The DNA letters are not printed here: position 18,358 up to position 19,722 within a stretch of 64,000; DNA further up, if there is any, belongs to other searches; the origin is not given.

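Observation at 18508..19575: Pyroglutamyl-peptidase I (C15) fused to a NUDIX hydrolase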

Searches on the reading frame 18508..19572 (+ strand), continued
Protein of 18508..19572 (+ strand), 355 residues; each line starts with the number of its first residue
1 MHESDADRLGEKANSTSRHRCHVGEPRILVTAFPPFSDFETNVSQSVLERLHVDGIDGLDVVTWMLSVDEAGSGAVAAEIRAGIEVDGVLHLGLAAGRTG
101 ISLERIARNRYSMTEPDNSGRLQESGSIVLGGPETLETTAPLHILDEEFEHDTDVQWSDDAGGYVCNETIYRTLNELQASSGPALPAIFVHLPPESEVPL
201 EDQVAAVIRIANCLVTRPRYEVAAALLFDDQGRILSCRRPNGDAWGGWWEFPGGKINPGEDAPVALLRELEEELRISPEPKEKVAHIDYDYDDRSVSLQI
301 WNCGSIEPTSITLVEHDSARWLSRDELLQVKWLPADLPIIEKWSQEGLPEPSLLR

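Call 28: search_protein_families(library=pfam, proteins=[P0168, P0188, P0199, P0184, P0195, P0246, P0220, P0132, P0166], max_evalue=0.001)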
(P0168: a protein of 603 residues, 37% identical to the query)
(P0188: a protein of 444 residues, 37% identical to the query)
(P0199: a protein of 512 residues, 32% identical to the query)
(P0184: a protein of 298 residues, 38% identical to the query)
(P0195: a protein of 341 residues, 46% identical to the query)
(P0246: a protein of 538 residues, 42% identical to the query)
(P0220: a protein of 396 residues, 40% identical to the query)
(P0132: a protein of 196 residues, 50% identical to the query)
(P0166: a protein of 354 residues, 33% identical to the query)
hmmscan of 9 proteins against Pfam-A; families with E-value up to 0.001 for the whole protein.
P0168 (603 aa): 2 families
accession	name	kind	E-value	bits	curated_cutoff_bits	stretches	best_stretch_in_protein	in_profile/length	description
PF01470.22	Peptidase_C15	-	4e-67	226.6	22.7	2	47-193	2-150/204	Pyroglutamyl peptidase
PF02585.22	PIG-L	-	0.00089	20.2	28.2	0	66-114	61-110/129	GlcNAc-PI de-N-acetylase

P0188 (444 aa): 8 families
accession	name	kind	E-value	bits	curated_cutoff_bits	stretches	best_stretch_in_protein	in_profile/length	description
PF01470.22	Peptidase_C15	-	1.9e-44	152.6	22.7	1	1-188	1-196/204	Pyroglutamyl peptidase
PF08241.18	Methyltransf_11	-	6.7e-23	81.6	21.2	1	239-329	2-94/95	Methyltransferase domain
PF13649.12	Methyltransf_25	-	1.2e-19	71.2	27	1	237-326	1-97/97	Methyltransferase domain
PF08242.18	Methyltransf_12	-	3e-17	63.6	30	1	239-328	2-98/98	Methyltransferase domain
PF13489.12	Methyltransf_23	-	7.9e-16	58.7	27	1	235-375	24-160/164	Methyltransferase domain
PF13847.12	Methyltransf_31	-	1.1e-10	41.8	27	1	235-332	5-111/145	Methyltransferase domain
PF01209.24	Ubie_methyltran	-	3.4e-05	23.7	20.1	1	231-342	45-163/233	ubiE/COQ5 methyltransferase family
PF02353.26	CMAS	-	0.00012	21.9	27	1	233-331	62-165/273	Mycolic acid cyclopropane synthetase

P0199 (512 aa): 1 family
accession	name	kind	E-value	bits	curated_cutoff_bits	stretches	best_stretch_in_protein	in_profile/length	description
PF01470.22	Peptidase_C15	-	1.9e-55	188.5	22.7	3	1-167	1-170/204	Pyroglutamyl peptidase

P0184 (298 aa): 3 families
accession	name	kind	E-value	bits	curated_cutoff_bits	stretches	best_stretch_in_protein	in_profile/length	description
PF00293.34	NUDIX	-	6e-33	114.1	21.1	2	3-123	2-131/134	NUDIX domain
PF14815.12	NUDIX_4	-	5.2e-26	91.1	35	1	8-124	2-112/113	NUDIX domain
PF22327.2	Nudt16-like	-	1e-05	26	27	1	32-64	34-67/161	U8 snoRNA-decapping enzyme-like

P0195 (341 aa): 3 families
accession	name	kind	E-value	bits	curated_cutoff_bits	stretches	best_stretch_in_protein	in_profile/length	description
PF01812.26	5-FTHF_cyc-lig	-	1.7e-32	113.3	27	1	18-192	1-186/186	5-formyltetrahydrofolate cyclo-ligase family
PF00293.34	NUDIX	-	5.8e-18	65.6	21.1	1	214-320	4-121/134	NUDIX domain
PF14815.12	NUDIX_4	-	1.9e-16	60.3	35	1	216-330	2-111/113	NUDIX domain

P0246 (538 aa): 3 families
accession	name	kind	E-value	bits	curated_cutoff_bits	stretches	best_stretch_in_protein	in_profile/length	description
PF00293.34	NUDIX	-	5.5e-18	65.7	21.1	1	414-518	3-119/134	NUDIX domain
PF14815.12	NUDIX_4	-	7.5e-14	51.9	35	1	417-531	2-112/113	NUDIX domain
PF08238.18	Sel1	-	0.00031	21.6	30.7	0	276-304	6-35/36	Sel1 repeat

P0220 (396 aa): 5 families
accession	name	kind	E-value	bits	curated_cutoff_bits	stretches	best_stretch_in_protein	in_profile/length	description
PF00293.34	NUDIX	-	5.3e-21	75.5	21.1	1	264-381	4-132/134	NUDIX domain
PF00702.32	Hydrolase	-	7.3e-18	66.1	26.4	1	4-183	2-191/191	haloacid dehalogenase-like hydrolase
PF14815.12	NUDIX_4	-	2.1e-17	63.4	35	1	267-381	2-112/113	NUDIX domain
PF13419.12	HAD_2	-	2e-12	48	23.8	1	6-189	1-178/178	Haloacid dehalogenase-like hydrolase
PF12710.13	HAD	-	1.2e-06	29.5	27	1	6-148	1-154/189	haloacid dehalogenase-like hydrolase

P0132 (196 aa): 1 family
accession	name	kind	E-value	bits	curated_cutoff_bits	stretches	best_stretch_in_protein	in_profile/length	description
PF01470.22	Peptidase_C15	-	9.3e-09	36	22.7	1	5-152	2-150/204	Pyroglutamyl peptidase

P0166 (354 aa): 3 families
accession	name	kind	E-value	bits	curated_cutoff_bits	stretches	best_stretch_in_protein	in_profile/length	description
PF01470.22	Peptidase_C15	-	2.6e-16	60.7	22.7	1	17-173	2-153/204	Pyroglutamyl peptidase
PF00293.34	NUDIX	-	2.8e-12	47.2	21.1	1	225-342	5-130/134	NUDIX domain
PF14815.12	NUDIX_4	-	2.3e-06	27.8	35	1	231-336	7-104/113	NUDIX domain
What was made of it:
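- MutT-like Nudix domains are fused elsewhere to HAD or 5-FTHF cyclo-ligase, and Pcp to a methyltransferase (call 28). Both domain types combine with other partners elsewhere (call 28).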

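Call 36: predict_structure(alignment_id=A2)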
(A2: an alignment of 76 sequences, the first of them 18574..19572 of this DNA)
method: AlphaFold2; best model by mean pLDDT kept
length: 333 residues; sequences in the alignment: 76
mean_pLDDT: 94.1   pTM: 0.83
mean pLDDT of the five models: 94.1, 94.1, 93.9, 93.4, 92.0
residues with pLDDT >= 90: 291; 70-90: 36; 50-70: 3; < 50: 3
segments of 3 or more residues with pLDDT < 50: 331-333
pLDDT, mean of each block of 10 residues (from residue 1): 91 90 98 96 98 97 97 95 97 94 96 96 91 94 96 91 94 97 98 92 97 93 91 94 97 95 94 95 95 95 97 97 85 40
secondary structure, 60 per line:
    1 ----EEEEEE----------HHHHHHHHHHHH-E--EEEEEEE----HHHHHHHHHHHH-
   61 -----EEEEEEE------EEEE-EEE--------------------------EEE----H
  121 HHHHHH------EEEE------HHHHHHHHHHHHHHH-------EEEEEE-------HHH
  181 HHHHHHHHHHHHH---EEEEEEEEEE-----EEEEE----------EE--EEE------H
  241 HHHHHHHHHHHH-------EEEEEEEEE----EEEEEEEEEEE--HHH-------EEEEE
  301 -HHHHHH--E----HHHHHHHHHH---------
elements in order: E5-10 H21-32 E37-43 H48-59 E66-72 E79-82 E84-86 E113-115 H120-126 E133-136 H143-157 E165-170 H178-193 E197-206 E212-216 E231-233 H240-252 E260-268 E273-283 E296-300 H302-307 H315-324
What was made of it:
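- AlphaFold2 gives pLDDT 94.1 and pTM 0.83 (call 36). The model is a confident compact two-domain body, pTM 0.83 (call 36).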

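Call 39: fold_search(model_id=the predicted structure, library=pdb)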
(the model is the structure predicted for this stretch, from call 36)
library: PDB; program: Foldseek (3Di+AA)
matches with E <= 10: 1672; with E <= 0.001: 630
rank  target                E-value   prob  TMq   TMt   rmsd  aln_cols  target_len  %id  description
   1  6ltq_C                7.8e-17  1.00  0.50  0.78   3.3       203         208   31  Crystal structure of pyrrolidone carboxyl peptidase from thermophilic keratin degrading bacterium Fervidobacterium isl (released 2021-02-10)
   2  6ltq_B                1.1e-16  1.00  0.51  0.80   3.2       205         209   31  Crystal structure of pyrrolidone carboxyl peptidase from thermophilic keratin degrading bacterium Fervidobacterium isl (released 2021-02-10)
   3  1z8x_A                1.2e-16  1.00  0.51  0.79   2.7       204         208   27  Structure of Mutant Pyrrolidone Carboxyl Peptidase (E192V) from a Hyperthermophile, Pyrococcus furiosus (released 2006-06-13)
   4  5z48_A                1.8e-16  1.00  0.53  0.80   2.9       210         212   28  Crystal structure of pyrrolidone carboxylate peptidase I from Deinococcus radiodurans R1 bound to pyroglutamate (released 2019-01-16)
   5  1x10_A                1.9e-16  1.00  0.51  0.80   2.6       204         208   28  Structure of Mutant Pyrrolidone Carboxyl Peptidase (E192A) from a Hyperthermophile, Pyrococcus furiosus (released 2006-06-13)
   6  4hps_A                2.2e-16  1.00  0.50  0.77   3.2       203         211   24  Crystal Structure of a Pyrrolidone-carboxylate peptidase 1 (target ID NYSGRC-012831) from Xenorhabdus bovienii SS-2004 (released 2012-11-14)
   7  4hps_B                2.3e-16  1.00  0.52  0.81   2.7       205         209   25  Crystal Structure of a Pyrrolidone-carboxylate peptidase 1 (target ID NYSGRC-012831) from Xenorhabdus bovienii SS-2004 (released 2012-11-14)
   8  4gxh_D                2.3e-16  1.00  0.50  0.79   2.7       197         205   26  Crystal Structure of a Pyrrolidone-carboxylate peptidase 1 (target ID NYSGRC-012831) from Xenorhabdus bovienii SS-2004 (released 2012-09-19)
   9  2ebj_A                2.6e-16  1.00  0.48  0.80   3.1       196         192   37  Crystal structure of pyrrolidone carboxyl peptidase from Thermus thermophilus (released 2007-08-14)
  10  1z8w_A                2.8e-16  1.00  0.51  0.80   2.7       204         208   28  Structure of Mutant Pyrrolidone Carboxyl Peptidase (E192I) from a Hyperthermophile, Pyrococcus furiosus (released 2006-06-13)
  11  1z8t_A                3.3e-16  1.00  0.51  0.79   2.8       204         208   28  Structure of Mutant Pyrrolidone Carboxyl Peptidase (E192Q) from a Hyperthermophile, Pyrococcus furiosus (released 2006-06-13)
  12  6ltq_A                3.3e-16  1.00  0.51  0.79   3.3       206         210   30  Crystal structure of pyrrolidone carboxyl peptidase from thermophilic keratin degrading bacterium Fervidobacterium isl (released 2021-02-10)
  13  6ltq_D                3.5e-16  1.00  0.51  0.77   3.2       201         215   31  Crystal structure of pyrrolidone carboxyl peptidase from thermophilic keratin degrading bacterium Fervidobacterium isl (released 2021-02-10)
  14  1x12_A                3.5e-16  1.00  0.51  0.80   2.7       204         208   28  Structure of Mutant Pyrrolidone Carboxyl Peptidase (E192D) from a Hyperthermophile, Pyrococcus furiosus (released 2006-06-13)
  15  5z40_A                6.8e-16  1.00  0.52  0.81   2.7       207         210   28  Crystal structure of pyrrolidone carboxylate peptidase I from Deionococcus radiodurans R1 (released 2019-01-16)
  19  1aug_A                8.1e-16  1.00  0.51  0.79   3.0       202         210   27  CRYSTAL STRUCTURE OF THE PYROGLUTAMYL PEPTIDASE I FROM BACILLUS AMYLOLIQUEFACIENS (released 1999-03-23)
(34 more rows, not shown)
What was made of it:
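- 18586..19161 (+): Peptidase_C15 (pyroglutamyl peptidase I-like) domain, aa 27-218, including the C-terminal helix. Foldseek TM about 0.8, normalised to the Pcp target, over about 204 alignment columns (call 39).
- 19162..19557 (+): MutT/NudG-type Nudix domain, aa 219-350. It ends with the WLPAD motif shared with E. coli NudG (APADIP). Foldseek TM 0.85-0.89, normalised to the target (call 39).
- On Peptidase family C15 (Pfam PF01470): The AlphaFold2 model (pLDDT 94) matches 34 Pcp chains with TM 0.76-0.83 normalised to the target, over about 200 alignment columns (calls 36, 39).
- Closest known: Pyroglutamyl peptidase I / pyrrolidone carboxyl peptidase. Same: It has the same fold (Foldseek TM about 0.8 normalised to the target, call 39).
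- Closest known: MutT/NudG group of Nudix. Same: The fold matches with Foldseek TM 0.85-0.89 normalised to the target (call 39).
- Foldseek gives TM about 0.8 to Pcp structures and 0.85-0.89 to MutT/NudG structures, each normalised to the target (call 39). Identity to solved Pcp structures is 24-37% (call 39).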

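Call 45: list_cluster_members(proteins=[P0166, P0170, P0175, P0179, P0182, P0183, P0187, P0189, P0191, P0163])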
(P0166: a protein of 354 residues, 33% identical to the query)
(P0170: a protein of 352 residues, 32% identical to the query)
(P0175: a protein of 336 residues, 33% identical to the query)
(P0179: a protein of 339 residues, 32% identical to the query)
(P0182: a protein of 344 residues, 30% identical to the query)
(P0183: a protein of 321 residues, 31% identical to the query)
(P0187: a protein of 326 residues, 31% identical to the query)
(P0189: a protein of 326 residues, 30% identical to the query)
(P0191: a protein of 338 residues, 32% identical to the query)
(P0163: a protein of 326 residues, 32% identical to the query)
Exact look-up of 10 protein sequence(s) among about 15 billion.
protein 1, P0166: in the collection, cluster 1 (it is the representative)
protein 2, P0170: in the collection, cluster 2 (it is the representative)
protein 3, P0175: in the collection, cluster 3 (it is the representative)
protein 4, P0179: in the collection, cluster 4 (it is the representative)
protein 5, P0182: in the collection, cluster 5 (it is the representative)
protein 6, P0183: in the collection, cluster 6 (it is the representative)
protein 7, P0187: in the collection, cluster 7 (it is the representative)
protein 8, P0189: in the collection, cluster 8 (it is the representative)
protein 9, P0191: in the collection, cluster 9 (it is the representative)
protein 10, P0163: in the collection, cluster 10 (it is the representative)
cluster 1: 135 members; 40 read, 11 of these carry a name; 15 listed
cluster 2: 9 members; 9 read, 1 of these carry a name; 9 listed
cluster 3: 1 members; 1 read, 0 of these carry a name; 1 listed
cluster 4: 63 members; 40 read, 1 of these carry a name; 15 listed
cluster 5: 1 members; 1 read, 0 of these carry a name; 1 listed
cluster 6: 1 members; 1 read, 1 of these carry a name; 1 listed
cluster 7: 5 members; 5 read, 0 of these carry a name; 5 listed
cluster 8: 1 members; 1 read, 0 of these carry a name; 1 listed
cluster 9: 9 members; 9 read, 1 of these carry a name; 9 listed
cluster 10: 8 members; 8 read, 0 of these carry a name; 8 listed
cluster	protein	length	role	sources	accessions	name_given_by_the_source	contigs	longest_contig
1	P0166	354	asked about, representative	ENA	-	-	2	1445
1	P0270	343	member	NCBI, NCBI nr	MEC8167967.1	MAG: NUDIX domain-containing protein [Candidatus Thermoplasmatota archaeon] | NUDIX domain-containing protein [Candidatus Thermoplasmatota archaeon]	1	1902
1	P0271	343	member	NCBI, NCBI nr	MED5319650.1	MAG: NUDIX domain-containing protein [Candidatus Thermoplasmatota archaeon] | NUDIX domain-containing protein [Candidatus Thermoplasmatota archaeon]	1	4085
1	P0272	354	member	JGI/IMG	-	8-oxo-dGTP diphosphatase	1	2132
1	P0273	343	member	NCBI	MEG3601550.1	MAG: NUDIX domain-containing protein [Candidatus Thermoplasmatota archaeon]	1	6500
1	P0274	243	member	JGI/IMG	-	8-oxo-dGTP diphosphatase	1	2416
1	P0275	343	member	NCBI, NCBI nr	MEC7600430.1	MAG: NUDIX domain-containing protein [Candidatus Thermoplasmatota archaeon] | NUDIX domain-containing protein [Candidatus Thermoplasmatota archaeon]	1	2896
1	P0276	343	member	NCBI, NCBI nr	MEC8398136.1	MAG: NUDIX domain-containing protein [Candidatus Thermoplasmatota archaeon] | NUDIX domain-containing protein [Candidatus Thermoplasmatota archaeon]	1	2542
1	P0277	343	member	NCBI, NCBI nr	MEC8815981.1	MAG: NUDIX domain-containing protein [Candidatus Thermoplasmatota archaeon] | NUDIX domain-containing protein [Candidatus Thermoplasmatota archaeon]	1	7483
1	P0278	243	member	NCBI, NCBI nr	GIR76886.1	MAG: hypothetical protein CM15mP78_15850 [Candidatus Poseidoniales archaeon]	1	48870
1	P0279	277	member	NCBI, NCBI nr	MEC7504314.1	MAG: NUDIX domain-containing protein, partial [Candidatus Thermoplasmatota archaeon] | NUDIX domain-containing protein [Candidatus Thermoplasmatota archaeon]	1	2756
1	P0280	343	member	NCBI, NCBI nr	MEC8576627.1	MAG: NUDIX domain-containing protein [Candidatus Thermoplasmatota archaeon] | NUDIX domain-containing protein [Candidatus Thermoplasmatota archaeon]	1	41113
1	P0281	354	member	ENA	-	-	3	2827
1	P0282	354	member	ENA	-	-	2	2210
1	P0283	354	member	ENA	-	-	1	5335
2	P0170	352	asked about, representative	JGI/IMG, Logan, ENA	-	-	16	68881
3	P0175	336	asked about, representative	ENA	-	-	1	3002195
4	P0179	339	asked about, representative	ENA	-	-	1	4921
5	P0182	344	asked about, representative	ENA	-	-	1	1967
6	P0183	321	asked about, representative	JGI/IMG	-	mutator protein MutT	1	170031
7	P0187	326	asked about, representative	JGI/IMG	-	-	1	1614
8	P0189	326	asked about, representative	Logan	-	-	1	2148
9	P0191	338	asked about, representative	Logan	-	-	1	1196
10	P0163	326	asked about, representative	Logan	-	-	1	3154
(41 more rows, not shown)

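Call 46: find_encoding_contigs(protein=P0175, flank=6000, max_places=2)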
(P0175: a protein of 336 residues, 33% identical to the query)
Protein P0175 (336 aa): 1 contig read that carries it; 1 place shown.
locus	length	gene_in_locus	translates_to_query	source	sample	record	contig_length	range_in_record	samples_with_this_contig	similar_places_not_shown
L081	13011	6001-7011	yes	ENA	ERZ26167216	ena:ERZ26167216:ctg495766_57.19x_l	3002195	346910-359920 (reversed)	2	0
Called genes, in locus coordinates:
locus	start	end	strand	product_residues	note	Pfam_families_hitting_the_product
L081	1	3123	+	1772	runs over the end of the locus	-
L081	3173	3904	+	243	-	-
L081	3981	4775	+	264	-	-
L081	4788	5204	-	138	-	-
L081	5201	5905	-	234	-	-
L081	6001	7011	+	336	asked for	PF01470:Peptidase_C15, PF00293:NUDIX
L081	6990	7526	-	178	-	-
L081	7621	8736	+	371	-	PF00535:Glycos_transf_2, PF13641:Glyco_tranf_2_3 (faint)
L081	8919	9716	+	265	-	PF24463:DUF7577 (weak), PF13240:Zn_Ribbon_1 (faint)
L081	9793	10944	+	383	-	PF00226:DnaJ, PF01556:DnaJ_C, PF00684:DnaJ_CXXCXGXG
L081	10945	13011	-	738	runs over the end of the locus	-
